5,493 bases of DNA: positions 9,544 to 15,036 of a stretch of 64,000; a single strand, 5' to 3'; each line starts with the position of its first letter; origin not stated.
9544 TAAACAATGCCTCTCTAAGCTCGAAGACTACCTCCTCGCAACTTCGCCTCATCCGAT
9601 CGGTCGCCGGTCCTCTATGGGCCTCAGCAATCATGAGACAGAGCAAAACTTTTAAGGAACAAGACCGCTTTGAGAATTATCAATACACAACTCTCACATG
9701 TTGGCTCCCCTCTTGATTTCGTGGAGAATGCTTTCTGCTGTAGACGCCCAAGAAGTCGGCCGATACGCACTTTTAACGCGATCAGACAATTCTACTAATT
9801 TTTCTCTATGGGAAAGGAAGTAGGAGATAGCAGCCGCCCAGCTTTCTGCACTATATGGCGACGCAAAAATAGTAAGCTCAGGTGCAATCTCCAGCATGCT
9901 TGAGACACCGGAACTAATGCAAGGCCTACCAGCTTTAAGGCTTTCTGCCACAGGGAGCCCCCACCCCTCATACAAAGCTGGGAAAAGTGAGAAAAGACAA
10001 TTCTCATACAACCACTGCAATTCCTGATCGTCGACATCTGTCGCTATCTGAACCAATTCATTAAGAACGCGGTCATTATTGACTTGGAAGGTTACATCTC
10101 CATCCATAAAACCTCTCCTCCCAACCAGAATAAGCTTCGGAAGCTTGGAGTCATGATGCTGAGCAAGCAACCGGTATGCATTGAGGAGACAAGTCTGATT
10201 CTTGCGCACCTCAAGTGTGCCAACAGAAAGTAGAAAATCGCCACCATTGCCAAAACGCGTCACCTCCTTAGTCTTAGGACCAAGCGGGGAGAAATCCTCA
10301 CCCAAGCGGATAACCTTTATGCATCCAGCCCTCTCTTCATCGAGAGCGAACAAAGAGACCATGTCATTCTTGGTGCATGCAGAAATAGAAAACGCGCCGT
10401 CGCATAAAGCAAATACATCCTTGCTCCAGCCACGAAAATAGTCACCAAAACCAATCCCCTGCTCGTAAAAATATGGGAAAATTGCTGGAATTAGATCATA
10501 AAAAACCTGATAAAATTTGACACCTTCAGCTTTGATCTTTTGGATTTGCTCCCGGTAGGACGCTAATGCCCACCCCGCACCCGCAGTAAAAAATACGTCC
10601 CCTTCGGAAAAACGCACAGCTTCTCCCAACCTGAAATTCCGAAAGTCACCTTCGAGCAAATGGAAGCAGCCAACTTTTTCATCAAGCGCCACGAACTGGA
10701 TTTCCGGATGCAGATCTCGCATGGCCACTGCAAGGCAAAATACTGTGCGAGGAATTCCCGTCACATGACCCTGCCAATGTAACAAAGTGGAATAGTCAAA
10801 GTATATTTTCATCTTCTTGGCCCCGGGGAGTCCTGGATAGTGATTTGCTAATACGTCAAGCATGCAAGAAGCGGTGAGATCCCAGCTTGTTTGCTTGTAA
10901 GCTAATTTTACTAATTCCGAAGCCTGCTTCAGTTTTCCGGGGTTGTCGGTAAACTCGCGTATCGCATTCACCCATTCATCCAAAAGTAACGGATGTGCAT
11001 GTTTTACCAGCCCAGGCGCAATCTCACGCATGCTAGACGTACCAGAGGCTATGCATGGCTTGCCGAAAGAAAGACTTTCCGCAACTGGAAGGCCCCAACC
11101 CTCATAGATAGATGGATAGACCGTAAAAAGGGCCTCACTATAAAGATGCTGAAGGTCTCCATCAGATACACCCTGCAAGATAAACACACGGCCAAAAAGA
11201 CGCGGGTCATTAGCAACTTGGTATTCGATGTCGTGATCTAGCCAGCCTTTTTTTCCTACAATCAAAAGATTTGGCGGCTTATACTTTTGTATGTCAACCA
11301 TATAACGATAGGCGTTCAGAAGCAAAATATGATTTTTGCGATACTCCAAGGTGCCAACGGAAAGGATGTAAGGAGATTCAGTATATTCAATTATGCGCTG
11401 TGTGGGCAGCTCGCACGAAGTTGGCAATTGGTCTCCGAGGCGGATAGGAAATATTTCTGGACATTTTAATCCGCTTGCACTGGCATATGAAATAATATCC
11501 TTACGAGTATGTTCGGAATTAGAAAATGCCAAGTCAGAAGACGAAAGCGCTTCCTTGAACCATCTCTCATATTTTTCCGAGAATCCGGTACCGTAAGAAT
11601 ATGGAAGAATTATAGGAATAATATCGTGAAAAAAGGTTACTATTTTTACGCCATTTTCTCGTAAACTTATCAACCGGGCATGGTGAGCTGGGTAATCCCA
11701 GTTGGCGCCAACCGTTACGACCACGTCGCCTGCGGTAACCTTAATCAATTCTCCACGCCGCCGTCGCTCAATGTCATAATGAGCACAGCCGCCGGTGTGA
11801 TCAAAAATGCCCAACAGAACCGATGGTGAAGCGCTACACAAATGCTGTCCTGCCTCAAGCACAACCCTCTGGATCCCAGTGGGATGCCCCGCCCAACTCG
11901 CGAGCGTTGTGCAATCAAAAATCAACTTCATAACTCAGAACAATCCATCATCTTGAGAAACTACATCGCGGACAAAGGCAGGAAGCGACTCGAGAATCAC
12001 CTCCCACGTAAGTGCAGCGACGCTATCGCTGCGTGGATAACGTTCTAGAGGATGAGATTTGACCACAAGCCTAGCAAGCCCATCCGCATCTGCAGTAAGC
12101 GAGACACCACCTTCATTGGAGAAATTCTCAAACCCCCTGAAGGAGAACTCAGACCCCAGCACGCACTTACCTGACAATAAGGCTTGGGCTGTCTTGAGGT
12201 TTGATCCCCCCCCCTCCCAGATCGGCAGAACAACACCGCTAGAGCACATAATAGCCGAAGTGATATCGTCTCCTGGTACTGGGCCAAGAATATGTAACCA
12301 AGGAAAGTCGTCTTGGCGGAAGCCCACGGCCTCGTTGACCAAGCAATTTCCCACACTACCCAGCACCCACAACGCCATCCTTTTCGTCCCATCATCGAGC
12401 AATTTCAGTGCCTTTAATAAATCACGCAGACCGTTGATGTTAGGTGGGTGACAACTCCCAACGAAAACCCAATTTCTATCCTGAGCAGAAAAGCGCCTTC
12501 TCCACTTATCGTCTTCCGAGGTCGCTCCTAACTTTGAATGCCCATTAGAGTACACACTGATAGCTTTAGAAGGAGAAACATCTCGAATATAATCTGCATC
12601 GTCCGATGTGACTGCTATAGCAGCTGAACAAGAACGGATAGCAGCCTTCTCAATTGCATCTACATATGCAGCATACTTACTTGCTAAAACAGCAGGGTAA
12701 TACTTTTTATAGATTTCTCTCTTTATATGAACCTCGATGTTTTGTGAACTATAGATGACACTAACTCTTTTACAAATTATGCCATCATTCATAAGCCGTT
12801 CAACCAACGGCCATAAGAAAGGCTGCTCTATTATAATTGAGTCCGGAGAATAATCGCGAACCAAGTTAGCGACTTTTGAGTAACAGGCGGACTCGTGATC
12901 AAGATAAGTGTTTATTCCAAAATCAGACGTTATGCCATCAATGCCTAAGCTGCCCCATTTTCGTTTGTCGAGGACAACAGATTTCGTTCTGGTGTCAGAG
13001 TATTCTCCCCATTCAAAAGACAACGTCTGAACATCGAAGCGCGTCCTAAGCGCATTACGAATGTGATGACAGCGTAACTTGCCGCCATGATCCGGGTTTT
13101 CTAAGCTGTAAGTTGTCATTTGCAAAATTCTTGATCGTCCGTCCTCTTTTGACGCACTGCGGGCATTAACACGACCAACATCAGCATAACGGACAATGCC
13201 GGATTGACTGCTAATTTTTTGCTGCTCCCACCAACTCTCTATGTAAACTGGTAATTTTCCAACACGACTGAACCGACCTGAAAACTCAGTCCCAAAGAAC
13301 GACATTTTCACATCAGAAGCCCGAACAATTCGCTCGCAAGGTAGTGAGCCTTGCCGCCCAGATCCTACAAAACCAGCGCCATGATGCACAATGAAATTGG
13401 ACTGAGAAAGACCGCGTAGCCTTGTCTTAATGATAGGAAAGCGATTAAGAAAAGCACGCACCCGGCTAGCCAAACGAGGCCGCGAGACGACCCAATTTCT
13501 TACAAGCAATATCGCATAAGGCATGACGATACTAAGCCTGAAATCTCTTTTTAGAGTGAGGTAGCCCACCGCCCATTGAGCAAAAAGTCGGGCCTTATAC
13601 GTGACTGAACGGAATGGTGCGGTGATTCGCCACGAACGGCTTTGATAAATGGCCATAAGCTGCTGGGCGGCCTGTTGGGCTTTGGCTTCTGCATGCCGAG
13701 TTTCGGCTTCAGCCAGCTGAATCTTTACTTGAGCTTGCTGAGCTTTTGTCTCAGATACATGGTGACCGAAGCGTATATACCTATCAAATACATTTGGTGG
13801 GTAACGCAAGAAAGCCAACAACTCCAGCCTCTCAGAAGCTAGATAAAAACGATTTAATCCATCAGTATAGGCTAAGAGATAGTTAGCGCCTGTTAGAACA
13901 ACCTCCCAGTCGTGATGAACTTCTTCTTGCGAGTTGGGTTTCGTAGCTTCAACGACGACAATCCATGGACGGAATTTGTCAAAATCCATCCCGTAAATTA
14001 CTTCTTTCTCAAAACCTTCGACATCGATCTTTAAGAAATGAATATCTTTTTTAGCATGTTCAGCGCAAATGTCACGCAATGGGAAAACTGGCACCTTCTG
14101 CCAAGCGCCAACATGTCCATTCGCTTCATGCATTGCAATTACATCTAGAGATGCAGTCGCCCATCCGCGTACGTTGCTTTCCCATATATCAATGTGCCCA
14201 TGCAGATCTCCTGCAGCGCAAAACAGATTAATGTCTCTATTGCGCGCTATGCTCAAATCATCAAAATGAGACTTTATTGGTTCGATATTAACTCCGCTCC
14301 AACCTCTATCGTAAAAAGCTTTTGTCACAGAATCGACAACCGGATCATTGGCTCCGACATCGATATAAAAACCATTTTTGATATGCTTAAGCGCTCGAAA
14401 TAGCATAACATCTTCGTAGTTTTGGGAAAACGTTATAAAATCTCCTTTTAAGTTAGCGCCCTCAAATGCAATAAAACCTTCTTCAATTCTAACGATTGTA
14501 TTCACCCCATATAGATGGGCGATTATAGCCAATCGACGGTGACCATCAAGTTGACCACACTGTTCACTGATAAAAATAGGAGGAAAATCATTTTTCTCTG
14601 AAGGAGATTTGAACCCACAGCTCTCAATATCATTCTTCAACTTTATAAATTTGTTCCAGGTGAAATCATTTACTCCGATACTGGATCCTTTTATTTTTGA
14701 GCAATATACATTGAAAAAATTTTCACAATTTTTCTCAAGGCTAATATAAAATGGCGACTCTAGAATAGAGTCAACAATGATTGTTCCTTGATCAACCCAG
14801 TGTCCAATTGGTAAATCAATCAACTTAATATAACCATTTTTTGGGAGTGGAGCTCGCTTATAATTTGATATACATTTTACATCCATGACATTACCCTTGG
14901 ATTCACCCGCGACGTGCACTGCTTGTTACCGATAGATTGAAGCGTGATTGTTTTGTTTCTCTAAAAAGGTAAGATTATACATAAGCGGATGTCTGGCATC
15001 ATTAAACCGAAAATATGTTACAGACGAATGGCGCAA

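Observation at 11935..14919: ParB/Srx-like domain fused to FkbM methyltransferase, coiled coil and GT: possible new glycan chain-capping enzyme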

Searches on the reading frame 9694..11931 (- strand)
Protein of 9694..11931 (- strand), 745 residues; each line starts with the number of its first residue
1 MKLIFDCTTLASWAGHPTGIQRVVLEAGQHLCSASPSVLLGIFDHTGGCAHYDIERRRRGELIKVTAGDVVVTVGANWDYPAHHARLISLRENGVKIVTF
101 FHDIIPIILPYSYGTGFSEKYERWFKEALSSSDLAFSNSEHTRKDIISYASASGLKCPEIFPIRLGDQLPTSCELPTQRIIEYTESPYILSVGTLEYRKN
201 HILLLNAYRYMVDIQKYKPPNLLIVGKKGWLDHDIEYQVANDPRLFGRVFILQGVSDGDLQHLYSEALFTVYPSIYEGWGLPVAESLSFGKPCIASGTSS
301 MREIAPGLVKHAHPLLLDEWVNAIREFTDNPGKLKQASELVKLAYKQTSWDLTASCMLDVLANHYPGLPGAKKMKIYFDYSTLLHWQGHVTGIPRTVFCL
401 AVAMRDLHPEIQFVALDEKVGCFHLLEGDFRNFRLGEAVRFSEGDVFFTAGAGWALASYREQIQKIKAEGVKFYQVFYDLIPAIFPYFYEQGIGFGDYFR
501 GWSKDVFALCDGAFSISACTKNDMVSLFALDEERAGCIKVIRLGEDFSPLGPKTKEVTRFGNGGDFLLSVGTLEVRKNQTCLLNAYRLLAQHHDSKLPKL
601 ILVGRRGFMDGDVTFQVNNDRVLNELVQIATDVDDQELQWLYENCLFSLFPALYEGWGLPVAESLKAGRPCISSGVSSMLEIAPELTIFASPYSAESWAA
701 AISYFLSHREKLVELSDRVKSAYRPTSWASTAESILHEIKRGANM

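Call 5: search_protein_families(library=pfam, proteins=[window:9694-11931:-], max_evalue=0.001)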
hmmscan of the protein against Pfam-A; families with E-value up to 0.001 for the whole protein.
window:9694-11931:- (745 aa): 4 families
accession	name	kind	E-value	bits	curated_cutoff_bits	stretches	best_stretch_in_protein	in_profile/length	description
PF00534.26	Glycos_transf_1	-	1.2e-36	126.3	26.4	2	182-336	11-164/172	Glycosyl transferases group 1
PF13692.12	Glyco_trans_1_4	-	5.2e-28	98.5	27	2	187-307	2-118/142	Glycosyl transferases group 1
PF20706.3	GT4-conflict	-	4.4e-10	39.5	26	1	561-734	194-384/385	Family 4 Glycosyltransferase in conflict systems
PF13439.12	Glyco_transf_4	-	9e-06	26.2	28.5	1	79-149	81-152/170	Glycosyltransferase Family 4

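Call 96: search_protein_families(library=ncbifam, proteins=[window:9694-11931:-], max_evalue=0.00001)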
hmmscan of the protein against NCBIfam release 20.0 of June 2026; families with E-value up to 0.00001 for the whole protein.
window:9694-11931:- (745 aa): 8 families
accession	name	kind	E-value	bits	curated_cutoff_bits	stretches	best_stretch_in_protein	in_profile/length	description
TIGR04047.1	MSMEG_0565_glyc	hypoth_equivalog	2.5e-35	122.3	259.85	2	178-360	185-370/373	MSMEG_0565 family glycosyltransferase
TIGR03449.1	mycothiol_MshA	equivalog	9.8e-13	47.8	462.5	1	511-738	163-399/406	D-inositol-3-phosphate glycosyltransferase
NF050063.1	ProtGlycPglJ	equivalog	1.1e-12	47.8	500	1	130-297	143-296/363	N-acetylgalactosamine-N,N'-diacetylbacillosaminyl-diphospho-undecaprenol 4-alpha-N-acetylgalactosaminyltransferase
NF038295.1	EPS_HpsP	equivalog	2.4e-10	40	550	0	183-360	204-383/388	hormogonium polysaccharide biosynthesis glycosyltransferase HpsP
TIGR02149.1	glgA_Coryne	subfamily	5.8e-10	38.8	302.4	0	185-304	203-321/391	glycogen synthase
TIGR04157.1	glyco_rSAM_CFB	subfamily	3.9e-09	36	400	0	185-306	226-340/406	TIGR04157 family glycosyltransferase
NF041876.1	EPS_EpsE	equivalog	8.1e-09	35.2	400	0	186-304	214-333/389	exopolysaccharide biosynthesis GT4 family glycosyltransferase EpsE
TIGR03088.1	stp2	hypoth_equivalog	9.7e-08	31.4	409.05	0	566-682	196-310/374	TIGR03088 family PEP-CTERM/XrtA system glycosyltransferase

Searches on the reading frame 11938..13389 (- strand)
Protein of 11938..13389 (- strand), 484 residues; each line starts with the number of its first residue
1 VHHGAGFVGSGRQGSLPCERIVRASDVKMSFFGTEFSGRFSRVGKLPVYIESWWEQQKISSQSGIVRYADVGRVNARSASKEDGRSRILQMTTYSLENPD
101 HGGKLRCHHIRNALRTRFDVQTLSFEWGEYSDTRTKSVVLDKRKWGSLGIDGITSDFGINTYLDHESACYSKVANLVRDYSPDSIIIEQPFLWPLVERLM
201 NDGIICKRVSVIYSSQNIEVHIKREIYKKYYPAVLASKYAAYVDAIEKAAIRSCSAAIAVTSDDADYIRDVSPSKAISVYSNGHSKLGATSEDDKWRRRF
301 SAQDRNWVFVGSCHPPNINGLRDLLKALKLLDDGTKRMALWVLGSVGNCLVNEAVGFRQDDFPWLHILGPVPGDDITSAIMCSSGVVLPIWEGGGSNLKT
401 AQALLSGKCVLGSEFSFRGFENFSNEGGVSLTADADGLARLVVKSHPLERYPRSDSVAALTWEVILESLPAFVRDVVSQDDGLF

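Call 13: search_protein_families(library=pfam, proteins=[window:11938-13389:-], max_evalue=10)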
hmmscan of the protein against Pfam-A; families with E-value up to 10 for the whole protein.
window:11938-13389:- (484 aa): 3 families
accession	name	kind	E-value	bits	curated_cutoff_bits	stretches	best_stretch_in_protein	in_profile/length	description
PF13692.12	Glyco_trans_1_4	-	5.3e-06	27.2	27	1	306-441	3-135/142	Glycosyl transferases group 1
PF13439.12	Glyco_transf_4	-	0.0044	17.5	28.5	1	165-283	56-165/170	Glycosyltransferase Family 4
PF05188.22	MutS_II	-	0.044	14.6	25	1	138-259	6-119/133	MutS domain II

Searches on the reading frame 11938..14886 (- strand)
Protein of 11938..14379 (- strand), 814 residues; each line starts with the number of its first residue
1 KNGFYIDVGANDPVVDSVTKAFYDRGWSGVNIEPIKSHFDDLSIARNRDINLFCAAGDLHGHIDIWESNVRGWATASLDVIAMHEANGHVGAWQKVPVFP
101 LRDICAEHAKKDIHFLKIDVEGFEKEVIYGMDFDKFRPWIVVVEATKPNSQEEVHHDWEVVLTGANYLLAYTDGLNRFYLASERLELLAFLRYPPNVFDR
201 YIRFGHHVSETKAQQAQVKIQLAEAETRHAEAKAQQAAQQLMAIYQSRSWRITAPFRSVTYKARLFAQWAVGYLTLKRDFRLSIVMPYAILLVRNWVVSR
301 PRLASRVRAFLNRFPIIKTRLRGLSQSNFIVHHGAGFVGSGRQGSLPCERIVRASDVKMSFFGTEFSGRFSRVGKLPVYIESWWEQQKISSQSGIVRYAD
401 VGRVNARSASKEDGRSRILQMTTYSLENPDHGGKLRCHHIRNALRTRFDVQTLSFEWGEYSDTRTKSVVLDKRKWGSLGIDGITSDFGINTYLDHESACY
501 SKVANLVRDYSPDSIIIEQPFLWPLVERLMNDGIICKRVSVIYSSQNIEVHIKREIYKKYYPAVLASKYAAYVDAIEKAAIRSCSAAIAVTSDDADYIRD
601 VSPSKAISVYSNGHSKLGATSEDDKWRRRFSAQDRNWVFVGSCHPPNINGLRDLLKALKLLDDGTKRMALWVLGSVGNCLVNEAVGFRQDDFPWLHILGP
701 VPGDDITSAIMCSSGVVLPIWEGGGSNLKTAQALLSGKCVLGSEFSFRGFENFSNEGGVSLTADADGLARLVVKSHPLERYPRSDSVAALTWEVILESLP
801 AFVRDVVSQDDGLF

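Call 71: search_solved_structures(query=window:11938-14379:-, max_evalue=1)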
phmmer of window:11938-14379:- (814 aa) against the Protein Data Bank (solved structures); distinct sequences matched with E-value up to 1: 6.
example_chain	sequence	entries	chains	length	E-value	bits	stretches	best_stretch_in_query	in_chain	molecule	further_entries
8r86_A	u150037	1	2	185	0.3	12.6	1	247-301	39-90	Endo-1,4-beta-xylanase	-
7kv0_A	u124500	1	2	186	0.31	12.6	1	247-301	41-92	Endo-1,4-beta-xylanase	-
8qxz_A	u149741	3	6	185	0.37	12.3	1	247-301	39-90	Endo-1,4-beta-xylanase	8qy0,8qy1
3c5m_A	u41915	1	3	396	0.42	12.1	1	108-164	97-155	Oligogalacturonate lyase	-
8r85_A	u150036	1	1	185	0.5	11.9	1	247-301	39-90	Endo-1,4-beta-xylanase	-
2kwp_A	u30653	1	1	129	0.73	11.3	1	79-151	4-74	Transcription elongation protein nusA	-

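Call 85: predict_structure(alignment_id=A4)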
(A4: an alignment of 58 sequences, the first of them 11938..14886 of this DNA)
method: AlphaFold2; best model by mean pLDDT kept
length: 983 residues; sequences in the alignment: 58
mean_pLDDT: 78.3   pTM: 0.49
mean pLDDT of the five models: 78.3, 77.0, 76.8, 75.3, 73.7
residues with pLDDT >= 90: 460; 70-90: 244; 50-70: 130; < 50: 149
segments of 3 or more residues with pLDDT < 50: 1-26, 44-53, 99-113, 135-147, 438-451, 496-545, 563-577, 981-983
pLDDT, mean of each block of 10 residues (from residue 1): 26 28 45 55 47 53 64 56 65 52 36 50 54 49 50 83 93 93 82 94 95 96 98 93 89 93 98 95 95 96 98 90 96 98 96 97 84 81 82 83 84 79 73 58 44 62 77 85 80 49 31 28 27 30 51 65 41 44 89 89 92 96 91 85 66 83 93 95 96 97 94 90 85 89 96 95 94 95 92 96 95 89 93 88 92 85 93 95 96 78 97 91 96 97 93 93 95 85 34
secondary structure, 60 per line:
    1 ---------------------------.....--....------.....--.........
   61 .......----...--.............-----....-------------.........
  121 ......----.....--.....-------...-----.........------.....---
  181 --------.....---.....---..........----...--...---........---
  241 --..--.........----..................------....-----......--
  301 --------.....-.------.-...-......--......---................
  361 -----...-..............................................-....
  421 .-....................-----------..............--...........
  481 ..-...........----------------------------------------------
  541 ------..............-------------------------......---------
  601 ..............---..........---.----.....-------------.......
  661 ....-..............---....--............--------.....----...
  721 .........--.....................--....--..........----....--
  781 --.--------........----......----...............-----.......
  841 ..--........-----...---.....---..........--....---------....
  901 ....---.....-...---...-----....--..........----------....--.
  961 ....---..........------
elements in order (helices of 4 or more, strands of 3 or more residues): E28-32 E35-38 H45-49 H52-67 H77-89 H95-98 H112-126 E131-135 E138-142 E150-152 H158-166 E173-177 H189-193 E197-201 H205-214 E219-221 E224-226 E230-237 H247-255 E260-269 H270-277 E284-287 H293-298 E309-313 H328-333 E336-341 E345-350 H351-360 E370-372 H373-415 H417-421 H423-442 H454-467 H470-482 H484-494 H547-560 E586-591 H601-614 E618-627 E636-640 H654-664 H666-679 E683-686 H689-700 E709-713 H718-729 H732-752 E755-758 H761-770 E775-778 H792-799 E804-809 H814-828 E837-842 H845-852 E864-868 H872-881 E884-887 H897-904 E908-912 E928-931 H934-943 H954-957 H961-964 H968-977

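Call 87: fold_search(model_id=the predicted structure, library=pdb)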
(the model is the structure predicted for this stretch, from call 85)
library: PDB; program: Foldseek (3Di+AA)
matches with E <= 10: 1665; with E <= 0.001: 333
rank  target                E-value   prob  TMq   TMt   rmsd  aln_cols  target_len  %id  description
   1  9dcm_B                6.7e-14  1.00  0.22  0.37  11.2       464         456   15  Sucrose-phosphate synthase from Leishmania major (released 2025-10-29)
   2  8vrf_B                8.9e-14  1.00  0.27  0.52   8.7       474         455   14  Sucrose-phosphate synthase-like protein from Leishmania major (released 2025-08-13)
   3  3c4q_A                1.5e-13  1.00  0.29  0.68   5.6       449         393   12  Structure of the retaining glycosyltransferase MshA : The first step in mycothiol biosynthesis. Organism : Corynebacte (released 2008-04-01)
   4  8uag                  2.6e-13  1.00  0.26  0.50   9.9       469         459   14  Sucrose-phosphate synthase-like protein from Leishmania major (released 2024-12-18)
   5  8vrf_A                4.2e-13  1.00  0.29  0.57   7.0       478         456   13  Sucrose-phosphate synthase-like protein from Leishmania major (released 2025-08-13)
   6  9dcm_C                4.5e-13  1.00  0.23  0.39  10.5       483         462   14  Sucrose-phosphate synthase from Leishmania major (released 2025-10-29)
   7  6kih_A                7.4e-13  1.00  0.31  0.71   5.6       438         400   15  Sucrose-phosphate synthase (tll1590) from Thermosynechococcus elongatus (released 2020-05-27)
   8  6tvp_B                1.2e-12  1.00  0.28  0.62   6.8       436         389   12  Structure of Mycobacterium smegmatis alpha-maltose-1-phosphate synthase GlgM (released 2020-04-22)
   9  3c48_B                1.3e-12  1.00  0.19  0.41  12.8       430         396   15  Structure of the retaining glycosyltransferase MshA: The first step in mycothiol biosynthesis. Organism: Corynebacteri (released 2008-03-25)
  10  6tvp_A                3.3e-12  1.00  0.29  0.65   5.7       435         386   12  Structure of Mycobacterium smegmatis alpha-maltose-1-phosphate synthase GlgM (released 2020-04-22)
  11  6kih_B                3.9e-12  1.00  0.30  0.69   5.8       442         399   15  Sucrose-phosphate synthase (tll1590) from Thermosynechococcus elongatus (released 2020-05-27)
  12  3c48_A                6.9e-12  1.00  0.20  0.43  13.3       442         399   12  Structure of the retaining glycosyltransferase MshA: The first step in mycothiol biosynthesis. Organism: Corynebacteri (released 2008-03-25)
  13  3l01_A                1.1e-11  1.00  0.28  0.58   6.7       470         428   14  Crystal structure of monomeric glycogen synthase from Pyrococcus abyssi (released 2010-12-29)
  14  8dqd                  1.2e-11  1.00  0.26  0.61   7.9       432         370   12  Structure of the Campylobacter concisus glycosyltransferase PglA (released 2024-01-17)
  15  2bis_A                1.3e-11  1.00  0.28  0.57   7.4       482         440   14  Structure of glycogen synthase from Pyrococcus abyssi (released 2005-11-28)
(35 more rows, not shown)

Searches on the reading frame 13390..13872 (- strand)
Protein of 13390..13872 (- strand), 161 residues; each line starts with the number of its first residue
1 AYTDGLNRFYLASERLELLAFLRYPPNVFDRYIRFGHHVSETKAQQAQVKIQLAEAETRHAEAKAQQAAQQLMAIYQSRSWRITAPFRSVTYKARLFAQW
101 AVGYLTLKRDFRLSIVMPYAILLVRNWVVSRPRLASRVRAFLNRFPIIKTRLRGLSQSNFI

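Call 13: search_protein_families(library=pfam, proteins=[window:13390-13872:-], max_evalue=10)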
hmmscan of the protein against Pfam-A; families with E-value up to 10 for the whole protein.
window:13390-13872:- (161 aa): 2 families
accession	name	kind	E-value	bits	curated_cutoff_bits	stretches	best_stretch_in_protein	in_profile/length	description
PF16999.10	V-ATPase_G_2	-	0.0065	17.5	28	1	43-86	24-67/104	Vacuolar (H+)-ATPase G subunit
PF23274.1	DUF7077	-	0.14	12.4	27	1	43-114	41-116/122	Domain of unknown function (DUF7077)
